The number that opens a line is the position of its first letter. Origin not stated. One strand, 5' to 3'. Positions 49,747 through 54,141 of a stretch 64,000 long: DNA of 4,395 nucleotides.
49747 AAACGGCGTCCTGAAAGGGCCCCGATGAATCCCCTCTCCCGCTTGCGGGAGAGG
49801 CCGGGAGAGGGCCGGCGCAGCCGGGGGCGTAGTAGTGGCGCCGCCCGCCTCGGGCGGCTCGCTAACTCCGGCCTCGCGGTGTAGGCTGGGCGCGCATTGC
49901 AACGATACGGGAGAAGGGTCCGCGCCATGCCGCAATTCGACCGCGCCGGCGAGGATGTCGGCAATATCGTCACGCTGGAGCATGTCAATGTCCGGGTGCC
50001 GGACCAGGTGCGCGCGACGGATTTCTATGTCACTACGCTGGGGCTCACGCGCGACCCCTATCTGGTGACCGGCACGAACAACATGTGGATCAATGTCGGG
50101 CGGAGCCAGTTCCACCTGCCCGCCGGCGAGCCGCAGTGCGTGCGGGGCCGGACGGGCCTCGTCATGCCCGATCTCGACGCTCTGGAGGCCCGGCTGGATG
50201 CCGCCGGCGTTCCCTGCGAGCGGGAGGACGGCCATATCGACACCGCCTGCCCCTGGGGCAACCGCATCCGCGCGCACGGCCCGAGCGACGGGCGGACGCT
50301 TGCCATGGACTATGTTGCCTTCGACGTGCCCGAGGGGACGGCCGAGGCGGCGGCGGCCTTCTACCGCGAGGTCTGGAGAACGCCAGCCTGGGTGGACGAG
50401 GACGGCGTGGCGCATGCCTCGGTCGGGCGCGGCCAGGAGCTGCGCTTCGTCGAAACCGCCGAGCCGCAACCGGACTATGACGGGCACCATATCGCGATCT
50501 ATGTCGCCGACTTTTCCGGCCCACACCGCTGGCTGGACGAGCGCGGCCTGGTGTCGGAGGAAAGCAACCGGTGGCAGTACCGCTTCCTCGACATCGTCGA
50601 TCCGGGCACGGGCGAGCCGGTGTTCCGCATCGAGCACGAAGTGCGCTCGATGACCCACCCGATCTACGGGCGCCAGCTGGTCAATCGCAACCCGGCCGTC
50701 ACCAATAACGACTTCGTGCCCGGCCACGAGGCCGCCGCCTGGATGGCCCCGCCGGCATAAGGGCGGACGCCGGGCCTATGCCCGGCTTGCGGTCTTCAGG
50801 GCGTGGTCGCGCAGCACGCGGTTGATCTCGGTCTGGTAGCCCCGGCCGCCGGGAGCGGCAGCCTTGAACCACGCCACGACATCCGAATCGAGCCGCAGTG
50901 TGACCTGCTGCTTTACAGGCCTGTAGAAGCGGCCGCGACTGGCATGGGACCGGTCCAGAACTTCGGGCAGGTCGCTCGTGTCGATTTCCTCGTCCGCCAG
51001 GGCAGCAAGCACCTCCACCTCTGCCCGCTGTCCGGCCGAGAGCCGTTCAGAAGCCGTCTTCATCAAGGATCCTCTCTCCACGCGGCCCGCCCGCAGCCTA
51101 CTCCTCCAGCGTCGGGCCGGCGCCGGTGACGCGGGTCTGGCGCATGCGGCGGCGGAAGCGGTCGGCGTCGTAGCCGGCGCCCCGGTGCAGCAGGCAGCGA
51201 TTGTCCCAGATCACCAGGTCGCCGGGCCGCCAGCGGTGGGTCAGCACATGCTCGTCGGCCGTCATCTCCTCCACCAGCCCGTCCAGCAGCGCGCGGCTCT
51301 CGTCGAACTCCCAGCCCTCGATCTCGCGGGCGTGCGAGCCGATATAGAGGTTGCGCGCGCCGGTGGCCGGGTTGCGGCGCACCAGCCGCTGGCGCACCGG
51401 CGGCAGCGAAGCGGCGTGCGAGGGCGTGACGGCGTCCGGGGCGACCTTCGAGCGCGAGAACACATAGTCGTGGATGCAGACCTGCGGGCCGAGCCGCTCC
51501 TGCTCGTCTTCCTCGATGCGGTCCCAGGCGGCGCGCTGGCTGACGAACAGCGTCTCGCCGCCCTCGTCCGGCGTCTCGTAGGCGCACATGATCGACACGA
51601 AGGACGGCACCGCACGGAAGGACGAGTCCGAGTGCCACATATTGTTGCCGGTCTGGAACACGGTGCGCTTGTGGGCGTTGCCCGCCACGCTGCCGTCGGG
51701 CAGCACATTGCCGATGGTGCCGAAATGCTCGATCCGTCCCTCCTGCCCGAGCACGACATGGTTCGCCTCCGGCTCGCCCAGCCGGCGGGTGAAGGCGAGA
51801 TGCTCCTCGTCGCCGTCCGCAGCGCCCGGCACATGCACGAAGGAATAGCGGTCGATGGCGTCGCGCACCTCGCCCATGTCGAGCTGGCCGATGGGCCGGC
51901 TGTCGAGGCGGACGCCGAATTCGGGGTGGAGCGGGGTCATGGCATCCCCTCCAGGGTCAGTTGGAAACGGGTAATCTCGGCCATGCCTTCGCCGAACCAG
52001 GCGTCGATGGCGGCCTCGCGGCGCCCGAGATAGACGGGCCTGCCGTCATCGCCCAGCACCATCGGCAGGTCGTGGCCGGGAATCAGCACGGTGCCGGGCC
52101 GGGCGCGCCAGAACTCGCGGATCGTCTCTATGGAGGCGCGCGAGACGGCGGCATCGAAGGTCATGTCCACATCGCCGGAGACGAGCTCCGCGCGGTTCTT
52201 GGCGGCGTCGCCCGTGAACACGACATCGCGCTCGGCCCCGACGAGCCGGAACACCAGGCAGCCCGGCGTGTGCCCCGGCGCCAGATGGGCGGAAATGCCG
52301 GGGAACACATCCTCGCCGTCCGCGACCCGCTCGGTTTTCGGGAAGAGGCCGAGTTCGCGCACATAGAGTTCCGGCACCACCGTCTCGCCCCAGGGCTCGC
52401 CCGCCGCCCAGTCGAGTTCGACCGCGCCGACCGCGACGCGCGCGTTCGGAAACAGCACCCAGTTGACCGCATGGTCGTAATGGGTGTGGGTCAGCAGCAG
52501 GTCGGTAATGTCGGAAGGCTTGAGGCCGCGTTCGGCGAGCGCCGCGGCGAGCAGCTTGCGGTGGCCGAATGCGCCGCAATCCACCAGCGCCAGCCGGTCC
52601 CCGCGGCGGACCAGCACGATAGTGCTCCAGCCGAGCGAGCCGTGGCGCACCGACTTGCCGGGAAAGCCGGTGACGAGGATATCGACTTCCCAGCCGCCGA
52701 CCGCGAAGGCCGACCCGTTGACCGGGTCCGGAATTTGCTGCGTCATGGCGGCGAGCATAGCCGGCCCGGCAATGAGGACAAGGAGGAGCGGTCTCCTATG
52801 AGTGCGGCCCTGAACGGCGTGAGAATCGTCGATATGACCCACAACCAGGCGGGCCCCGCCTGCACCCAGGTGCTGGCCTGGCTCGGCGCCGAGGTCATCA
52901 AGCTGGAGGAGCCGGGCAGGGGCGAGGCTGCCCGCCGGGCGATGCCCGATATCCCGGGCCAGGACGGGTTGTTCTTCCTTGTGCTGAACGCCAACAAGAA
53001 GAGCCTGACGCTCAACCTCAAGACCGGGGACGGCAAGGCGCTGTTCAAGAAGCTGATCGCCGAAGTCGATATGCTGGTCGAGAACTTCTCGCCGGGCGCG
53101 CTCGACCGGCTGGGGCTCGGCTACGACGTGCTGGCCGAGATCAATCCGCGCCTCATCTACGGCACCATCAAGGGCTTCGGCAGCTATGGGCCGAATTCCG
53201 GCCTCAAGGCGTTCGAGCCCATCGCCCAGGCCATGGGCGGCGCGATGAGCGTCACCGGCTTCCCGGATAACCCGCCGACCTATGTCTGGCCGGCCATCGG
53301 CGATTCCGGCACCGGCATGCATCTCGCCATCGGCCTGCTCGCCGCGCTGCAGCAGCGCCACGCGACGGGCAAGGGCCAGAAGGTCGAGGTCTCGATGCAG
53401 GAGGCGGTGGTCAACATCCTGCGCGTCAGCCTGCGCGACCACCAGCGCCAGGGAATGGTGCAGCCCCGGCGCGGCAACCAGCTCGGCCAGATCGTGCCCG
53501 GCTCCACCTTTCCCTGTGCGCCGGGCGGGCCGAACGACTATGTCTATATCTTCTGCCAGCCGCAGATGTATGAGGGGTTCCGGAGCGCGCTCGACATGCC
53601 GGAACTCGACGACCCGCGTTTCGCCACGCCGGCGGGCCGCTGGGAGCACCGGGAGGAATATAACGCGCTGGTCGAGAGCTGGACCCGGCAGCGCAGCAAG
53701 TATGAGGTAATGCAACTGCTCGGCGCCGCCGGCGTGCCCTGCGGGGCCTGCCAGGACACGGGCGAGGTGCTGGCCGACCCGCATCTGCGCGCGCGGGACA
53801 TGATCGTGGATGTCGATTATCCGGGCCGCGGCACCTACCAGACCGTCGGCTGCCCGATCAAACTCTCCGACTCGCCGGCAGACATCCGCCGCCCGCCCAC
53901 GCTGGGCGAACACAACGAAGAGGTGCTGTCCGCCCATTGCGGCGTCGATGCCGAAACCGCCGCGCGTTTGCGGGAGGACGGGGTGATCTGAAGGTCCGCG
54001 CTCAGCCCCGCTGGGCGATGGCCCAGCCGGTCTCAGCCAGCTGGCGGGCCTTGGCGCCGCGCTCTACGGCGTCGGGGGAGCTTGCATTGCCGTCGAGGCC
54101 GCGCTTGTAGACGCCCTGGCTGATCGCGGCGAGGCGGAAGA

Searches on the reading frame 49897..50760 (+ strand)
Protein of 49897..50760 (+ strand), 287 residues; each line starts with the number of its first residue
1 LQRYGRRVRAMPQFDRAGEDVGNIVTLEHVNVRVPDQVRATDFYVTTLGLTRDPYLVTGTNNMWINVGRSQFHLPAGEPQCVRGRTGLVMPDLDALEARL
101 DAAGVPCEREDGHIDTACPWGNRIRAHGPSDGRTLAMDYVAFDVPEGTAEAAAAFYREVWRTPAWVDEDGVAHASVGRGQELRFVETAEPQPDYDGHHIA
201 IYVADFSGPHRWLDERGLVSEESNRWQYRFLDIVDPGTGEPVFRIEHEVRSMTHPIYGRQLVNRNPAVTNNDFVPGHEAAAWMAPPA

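Call 10: search_protein_families(library=pfam, proteins=[window:49897-50760:+])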
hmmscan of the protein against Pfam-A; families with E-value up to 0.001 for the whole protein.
window:49897-50760:+ (287 aa): 1 family
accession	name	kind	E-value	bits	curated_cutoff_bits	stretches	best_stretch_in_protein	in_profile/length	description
PF00903.31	Glyoxalase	-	4.4e-06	27.5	20.6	0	27-110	2-98/121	Glyoxalase/Bleomycin resistance protein/Dioxygenase superfamily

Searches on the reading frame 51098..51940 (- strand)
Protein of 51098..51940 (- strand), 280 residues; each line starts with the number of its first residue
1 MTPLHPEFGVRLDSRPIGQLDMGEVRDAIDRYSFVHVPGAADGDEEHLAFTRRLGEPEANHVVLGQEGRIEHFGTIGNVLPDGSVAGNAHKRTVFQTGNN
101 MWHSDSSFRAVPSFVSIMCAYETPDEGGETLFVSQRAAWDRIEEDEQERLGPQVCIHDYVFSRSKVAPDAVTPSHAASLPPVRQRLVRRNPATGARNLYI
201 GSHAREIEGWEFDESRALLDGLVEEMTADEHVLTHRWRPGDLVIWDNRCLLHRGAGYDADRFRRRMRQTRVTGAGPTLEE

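Call 10: search_protein_families(library=pfam, proteins=[window:51098-51940:-])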
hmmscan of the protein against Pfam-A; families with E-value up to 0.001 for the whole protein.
window:51098-51940:- (280 aa): 1 family
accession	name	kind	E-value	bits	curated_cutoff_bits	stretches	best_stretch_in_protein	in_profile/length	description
PF02668.22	TauD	-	1.2e-49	170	27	1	2-268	3-265/267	Taurine catabolism dioxygenase TauD, TfdA family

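Call 13: find_encoding_contigs(protein=window:51098-51940:-, flank=10000, max_places=10)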
Protein window:51098-51940:- (280 aa): 4 contigs read that carry it; 4 places shown.
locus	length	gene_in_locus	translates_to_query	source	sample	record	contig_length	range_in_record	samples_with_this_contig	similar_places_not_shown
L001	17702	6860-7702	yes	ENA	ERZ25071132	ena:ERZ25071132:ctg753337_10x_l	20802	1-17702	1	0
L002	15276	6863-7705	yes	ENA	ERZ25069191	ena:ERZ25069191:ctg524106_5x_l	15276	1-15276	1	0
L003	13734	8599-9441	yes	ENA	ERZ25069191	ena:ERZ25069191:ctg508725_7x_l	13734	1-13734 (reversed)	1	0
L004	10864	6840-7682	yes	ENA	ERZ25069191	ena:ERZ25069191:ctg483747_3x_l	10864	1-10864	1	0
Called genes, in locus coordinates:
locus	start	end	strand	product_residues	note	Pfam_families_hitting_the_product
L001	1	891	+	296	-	?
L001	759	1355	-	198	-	PF00501:AMP-binding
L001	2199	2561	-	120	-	PF12973:Cupin_7 (weak), PF07883:Cupin_2 (weak)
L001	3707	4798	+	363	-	PF01636:APH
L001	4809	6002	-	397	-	PF02515:CoA_transf_3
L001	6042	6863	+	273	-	PF23023:Anti-Pycsar_Apyc1 (weak), PF00753:Lactamase_B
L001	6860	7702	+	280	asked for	PF02668:TauD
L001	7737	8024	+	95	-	PF14384:BrnA_antitoxin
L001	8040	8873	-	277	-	PF00903:Glyoxalase (faint)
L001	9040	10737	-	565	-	PF00501:AMP-binding, PF13193:AMP-binding_C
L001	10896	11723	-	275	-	-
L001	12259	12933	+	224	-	PF05050:Methyltransf_21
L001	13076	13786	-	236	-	-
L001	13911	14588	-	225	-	-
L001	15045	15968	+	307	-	PF04577:Glyco_transf_61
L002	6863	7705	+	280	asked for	PF02668:TauD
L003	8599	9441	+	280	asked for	PF02668:TauD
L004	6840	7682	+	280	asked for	PF02668:TauD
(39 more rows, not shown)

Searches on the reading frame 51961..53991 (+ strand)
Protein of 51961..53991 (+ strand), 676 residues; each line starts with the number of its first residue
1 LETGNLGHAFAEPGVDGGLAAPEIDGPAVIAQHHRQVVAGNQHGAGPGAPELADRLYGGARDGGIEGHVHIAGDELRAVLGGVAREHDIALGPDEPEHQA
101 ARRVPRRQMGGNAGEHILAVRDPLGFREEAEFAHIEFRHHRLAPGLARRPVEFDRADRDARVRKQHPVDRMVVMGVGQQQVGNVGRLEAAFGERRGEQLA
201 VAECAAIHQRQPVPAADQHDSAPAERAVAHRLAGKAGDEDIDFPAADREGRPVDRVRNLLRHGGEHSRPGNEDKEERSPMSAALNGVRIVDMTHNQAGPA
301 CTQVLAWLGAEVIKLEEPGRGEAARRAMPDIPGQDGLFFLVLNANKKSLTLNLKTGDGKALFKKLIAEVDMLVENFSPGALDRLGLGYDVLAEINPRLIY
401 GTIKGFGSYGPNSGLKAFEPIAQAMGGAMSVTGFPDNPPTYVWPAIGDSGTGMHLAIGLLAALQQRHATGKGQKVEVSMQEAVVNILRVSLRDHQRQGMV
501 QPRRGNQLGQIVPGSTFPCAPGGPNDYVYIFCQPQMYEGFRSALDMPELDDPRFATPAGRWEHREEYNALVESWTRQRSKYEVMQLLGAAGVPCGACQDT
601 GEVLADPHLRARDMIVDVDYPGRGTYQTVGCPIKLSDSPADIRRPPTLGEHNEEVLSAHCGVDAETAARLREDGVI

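Call 10: search_protein_families(library=pfam, proteins=[window:51961-53991:+])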
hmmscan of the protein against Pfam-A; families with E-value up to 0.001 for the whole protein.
window:51961-53991:+ (676 aa): 1 family
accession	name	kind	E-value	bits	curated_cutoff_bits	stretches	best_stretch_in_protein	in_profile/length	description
PF02515.22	CoA_transf_3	-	2.4e-111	372.9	23.3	1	284-652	1-366/366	CoA-transferase family III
